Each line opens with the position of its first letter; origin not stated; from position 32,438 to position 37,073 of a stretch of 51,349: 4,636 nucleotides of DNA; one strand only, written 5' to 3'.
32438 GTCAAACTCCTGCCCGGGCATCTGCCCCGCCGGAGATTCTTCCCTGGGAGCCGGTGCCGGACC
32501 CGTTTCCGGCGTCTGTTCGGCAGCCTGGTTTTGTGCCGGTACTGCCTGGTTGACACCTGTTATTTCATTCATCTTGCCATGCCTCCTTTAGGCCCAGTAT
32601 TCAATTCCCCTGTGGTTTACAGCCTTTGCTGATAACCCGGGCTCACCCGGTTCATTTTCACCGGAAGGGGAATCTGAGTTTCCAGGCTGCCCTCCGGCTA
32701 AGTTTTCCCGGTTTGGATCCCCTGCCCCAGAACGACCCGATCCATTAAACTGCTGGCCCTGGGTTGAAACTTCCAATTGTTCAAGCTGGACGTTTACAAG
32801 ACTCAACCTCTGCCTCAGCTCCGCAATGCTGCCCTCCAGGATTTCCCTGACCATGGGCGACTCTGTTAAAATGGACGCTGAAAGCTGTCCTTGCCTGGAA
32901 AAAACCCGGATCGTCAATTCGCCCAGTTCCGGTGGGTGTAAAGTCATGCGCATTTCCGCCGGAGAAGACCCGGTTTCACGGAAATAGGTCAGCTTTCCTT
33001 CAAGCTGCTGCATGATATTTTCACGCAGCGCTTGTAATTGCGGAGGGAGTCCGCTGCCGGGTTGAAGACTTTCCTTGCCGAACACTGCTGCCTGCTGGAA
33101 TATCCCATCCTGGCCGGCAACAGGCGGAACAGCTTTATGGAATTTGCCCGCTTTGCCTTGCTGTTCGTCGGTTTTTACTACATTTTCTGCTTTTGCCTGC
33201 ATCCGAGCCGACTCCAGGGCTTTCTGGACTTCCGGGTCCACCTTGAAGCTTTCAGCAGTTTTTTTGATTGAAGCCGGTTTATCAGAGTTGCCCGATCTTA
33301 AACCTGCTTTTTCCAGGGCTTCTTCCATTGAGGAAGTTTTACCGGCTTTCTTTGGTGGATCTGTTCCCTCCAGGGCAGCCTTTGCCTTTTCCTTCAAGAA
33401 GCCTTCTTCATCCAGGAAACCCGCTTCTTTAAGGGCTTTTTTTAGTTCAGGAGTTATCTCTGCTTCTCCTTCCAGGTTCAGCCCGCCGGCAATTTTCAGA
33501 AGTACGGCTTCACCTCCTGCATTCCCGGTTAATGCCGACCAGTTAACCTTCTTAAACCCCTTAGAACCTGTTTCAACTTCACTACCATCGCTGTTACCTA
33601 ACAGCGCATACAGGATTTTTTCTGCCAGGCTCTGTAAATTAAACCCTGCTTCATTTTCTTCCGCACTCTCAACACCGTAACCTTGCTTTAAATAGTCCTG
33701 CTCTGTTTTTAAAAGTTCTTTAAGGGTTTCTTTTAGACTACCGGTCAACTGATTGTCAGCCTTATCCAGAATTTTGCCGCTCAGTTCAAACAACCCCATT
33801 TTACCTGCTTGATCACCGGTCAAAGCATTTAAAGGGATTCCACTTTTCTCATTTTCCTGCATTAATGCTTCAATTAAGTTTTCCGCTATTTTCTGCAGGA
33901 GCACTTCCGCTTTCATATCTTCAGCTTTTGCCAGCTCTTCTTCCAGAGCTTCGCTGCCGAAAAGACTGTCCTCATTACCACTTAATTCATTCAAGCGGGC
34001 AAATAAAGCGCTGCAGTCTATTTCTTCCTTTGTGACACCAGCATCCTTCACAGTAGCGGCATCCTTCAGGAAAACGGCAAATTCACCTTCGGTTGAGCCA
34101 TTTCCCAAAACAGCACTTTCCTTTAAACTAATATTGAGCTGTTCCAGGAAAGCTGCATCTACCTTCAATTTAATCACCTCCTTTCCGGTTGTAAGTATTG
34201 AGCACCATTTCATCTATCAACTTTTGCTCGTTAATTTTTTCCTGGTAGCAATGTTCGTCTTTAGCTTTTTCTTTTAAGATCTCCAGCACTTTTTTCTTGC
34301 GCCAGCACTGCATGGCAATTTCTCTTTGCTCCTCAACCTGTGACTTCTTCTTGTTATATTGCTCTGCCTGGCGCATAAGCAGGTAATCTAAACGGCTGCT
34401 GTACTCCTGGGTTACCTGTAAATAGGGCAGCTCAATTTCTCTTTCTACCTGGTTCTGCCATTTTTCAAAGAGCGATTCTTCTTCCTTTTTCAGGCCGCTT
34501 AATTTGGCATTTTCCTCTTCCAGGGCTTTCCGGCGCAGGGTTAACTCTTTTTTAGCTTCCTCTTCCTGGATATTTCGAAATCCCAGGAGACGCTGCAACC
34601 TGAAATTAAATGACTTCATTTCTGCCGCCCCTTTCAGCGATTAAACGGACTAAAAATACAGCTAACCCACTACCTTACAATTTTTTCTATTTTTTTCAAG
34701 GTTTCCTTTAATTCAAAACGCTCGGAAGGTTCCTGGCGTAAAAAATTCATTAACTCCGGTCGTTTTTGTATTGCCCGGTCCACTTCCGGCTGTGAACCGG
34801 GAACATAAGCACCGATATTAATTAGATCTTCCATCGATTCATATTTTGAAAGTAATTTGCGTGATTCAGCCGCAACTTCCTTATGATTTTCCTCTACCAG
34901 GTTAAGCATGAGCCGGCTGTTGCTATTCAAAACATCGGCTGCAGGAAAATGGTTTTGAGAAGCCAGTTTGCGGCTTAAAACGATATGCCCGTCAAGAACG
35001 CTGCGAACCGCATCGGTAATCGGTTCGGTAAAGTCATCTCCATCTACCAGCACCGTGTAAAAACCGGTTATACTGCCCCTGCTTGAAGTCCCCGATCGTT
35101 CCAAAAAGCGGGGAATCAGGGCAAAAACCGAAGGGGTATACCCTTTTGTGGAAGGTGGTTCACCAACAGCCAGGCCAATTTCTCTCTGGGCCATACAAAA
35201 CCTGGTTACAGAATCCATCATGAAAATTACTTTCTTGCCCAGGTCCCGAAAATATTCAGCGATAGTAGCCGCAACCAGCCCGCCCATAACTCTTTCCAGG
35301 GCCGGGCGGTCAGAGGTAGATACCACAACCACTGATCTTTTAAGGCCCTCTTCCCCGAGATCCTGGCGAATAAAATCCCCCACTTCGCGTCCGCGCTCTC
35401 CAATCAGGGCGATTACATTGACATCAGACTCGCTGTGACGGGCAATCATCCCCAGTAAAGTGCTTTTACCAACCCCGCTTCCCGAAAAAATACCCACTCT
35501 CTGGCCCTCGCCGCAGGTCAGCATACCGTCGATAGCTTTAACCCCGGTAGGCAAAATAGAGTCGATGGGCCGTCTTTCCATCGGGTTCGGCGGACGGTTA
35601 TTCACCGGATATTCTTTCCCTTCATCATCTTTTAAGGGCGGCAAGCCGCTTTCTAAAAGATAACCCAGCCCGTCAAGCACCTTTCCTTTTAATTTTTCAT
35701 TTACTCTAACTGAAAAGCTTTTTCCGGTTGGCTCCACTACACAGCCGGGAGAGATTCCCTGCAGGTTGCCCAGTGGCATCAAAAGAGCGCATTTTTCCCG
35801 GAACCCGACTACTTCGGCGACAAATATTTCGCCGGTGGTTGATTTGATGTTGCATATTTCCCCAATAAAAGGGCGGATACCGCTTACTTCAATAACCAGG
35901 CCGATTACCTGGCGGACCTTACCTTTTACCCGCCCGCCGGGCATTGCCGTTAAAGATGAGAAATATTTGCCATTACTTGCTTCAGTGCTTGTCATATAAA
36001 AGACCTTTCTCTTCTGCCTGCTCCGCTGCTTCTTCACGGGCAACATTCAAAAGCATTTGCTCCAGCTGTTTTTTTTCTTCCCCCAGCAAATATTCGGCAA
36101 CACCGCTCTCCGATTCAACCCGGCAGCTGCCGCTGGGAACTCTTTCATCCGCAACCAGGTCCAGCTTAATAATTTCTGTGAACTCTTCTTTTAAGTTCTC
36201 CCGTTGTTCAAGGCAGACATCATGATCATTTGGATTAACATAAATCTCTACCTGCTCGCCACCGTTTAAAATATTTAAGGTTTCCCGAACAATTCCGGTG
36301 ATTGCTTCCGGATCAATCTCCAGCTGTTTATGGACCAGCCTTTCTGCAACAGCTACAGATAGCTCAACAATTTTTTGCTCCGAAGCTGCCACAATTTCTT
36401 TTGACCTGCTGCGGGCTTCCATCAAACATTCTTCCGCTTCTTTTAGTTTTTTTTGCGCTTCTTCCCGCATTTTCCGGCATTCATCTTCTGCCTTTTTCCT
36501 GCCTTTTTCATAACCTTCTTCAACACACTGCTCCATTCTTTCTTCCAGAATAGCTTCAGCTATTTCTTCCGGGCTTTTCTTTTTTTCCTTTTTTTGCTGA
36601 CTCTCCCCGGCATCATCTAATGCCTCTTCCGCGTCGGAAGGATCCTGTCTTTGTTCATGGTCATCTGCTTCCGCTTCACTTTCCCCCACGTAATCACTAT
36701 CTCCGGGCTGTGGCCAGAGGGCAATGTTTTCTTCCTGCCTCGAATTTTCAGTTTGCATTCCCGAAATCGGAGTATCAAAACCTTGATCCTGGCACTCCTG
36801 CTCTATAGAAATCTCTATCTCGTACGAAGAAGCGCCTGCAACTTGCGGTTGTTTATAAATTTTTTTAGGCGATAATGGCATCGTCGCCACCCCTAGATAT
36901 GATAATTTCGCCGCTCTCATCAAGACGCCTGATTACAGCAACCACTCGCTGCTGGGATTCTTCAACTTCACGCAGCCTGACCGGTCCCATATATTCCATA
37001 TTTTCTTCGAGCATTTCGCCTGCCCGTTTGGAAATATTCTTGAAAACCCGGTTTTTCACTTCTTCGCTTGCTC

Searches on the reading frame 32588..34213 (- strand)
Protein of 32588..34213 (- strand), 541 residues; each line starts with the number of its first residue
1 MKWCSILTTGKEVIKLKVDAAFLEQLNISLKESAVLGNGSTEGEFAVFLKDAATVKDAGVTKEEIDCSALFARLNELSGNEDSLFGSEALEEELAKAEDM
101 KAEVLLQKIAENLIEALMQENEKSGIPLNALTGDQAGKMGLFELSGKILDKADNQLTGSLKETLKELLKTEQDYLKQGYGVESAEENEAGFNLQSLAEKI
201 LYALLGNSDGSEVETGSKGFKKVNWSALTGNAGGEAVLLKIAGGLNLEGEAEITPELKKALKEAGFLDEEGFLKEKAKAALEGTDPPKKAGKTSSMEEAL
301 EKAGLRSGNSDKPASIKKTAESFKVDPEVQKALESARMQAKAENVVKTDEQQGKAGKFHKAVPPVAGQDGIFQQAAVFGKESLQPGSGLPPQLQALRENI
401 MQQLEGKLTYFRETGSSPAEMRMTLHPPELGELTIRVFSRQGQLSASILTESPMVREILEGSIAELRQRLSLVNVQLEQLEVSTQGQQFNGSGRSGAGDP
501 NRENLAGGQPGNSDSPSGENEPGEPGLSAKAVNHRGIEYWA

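Call 46: search_protein_families(library=pfam, proteins=[window:32588-34213:-], max_evalue=0.0001)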
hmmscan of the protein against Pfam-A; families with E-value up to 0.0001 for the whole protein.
window:32588-34213:- (541 aa): 1 family
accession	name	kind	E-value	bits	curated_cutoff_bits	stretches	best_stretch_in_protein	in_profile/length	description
PF02120.21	Flg_hook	-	2.3e-18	66.2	29.8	1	418-488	12-82/85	Flagellar hook-length control protein FliK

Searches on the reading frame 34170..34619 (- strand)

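Call 46: search_protein_families(library=pfam, proteins=[window:34170-34619:-], max_evalue=0.0001)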
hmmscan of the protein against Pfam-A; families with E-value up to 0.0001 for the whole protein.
window:34170-34619:- (149 aa): 1 family
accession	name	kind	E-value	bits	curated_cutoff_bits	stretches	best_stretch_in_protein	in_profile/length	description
PF02050.21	FliJ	-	1e-13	52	28.4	1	20-142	1-122/123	Flagellar FliJ protein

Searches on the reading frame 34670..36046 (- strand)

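Call 46: search_protein_families(library=pfam, proteins=[window:34670-36046:-], max_evalue=0.0001)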
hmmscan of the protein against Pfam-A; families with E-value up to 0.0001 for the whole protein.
window:34670-36046:- (458 aa): 3 families
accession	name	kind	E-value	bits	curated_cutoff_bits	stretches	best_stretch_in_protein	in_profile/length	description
PF00006.31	ATP-synt_ab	-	3.5e-87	291.9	29.5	1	168-377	1-213/213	ATP synthase alpha/beta family, nucleotide-binding domain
PF18269.6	T3SS_ATPase_C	-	3.2e-24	85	22.7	1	384-454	1-71/72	T3SS EscN ATPase C-terminal domain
PF02874.29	ATP-synt_ab_N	-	3.8e-11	43.8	20.9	1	45-108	2-69/69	ATP synthase alpha/beta family, beta-barrel domain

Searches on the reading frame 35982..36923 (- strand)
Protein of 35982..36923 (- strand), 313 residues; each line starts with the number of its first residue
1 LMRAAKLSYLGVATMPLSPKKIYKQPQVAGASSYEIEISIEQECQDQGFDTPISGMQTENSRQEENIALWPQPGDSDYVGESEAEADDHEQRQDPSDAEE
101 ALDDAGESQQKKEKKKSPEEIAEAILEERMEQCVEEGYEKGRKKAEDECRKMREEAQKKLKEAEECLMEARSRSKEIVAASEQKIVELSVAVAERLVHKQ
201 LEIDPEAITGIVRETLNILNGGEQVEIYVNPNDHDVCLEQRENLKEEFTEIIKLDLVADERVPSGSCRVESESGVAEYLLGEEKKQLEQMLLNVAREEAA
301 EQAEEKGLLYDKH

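Call 62: search_protein_families(library=pfam, proteins=[window:35982-36923:-], max_evalue=0.0001)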
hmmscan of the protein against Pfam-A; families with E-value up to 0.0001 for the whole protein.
window:35982-36923:- (313 aa): 1 family
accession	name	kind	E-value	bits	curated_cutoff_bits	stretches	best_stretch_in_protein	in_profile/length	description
PF02108.21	FliH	-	2.2e-17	63.6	24.1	1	158-276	2-117/128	Flagellar assembly protein FliH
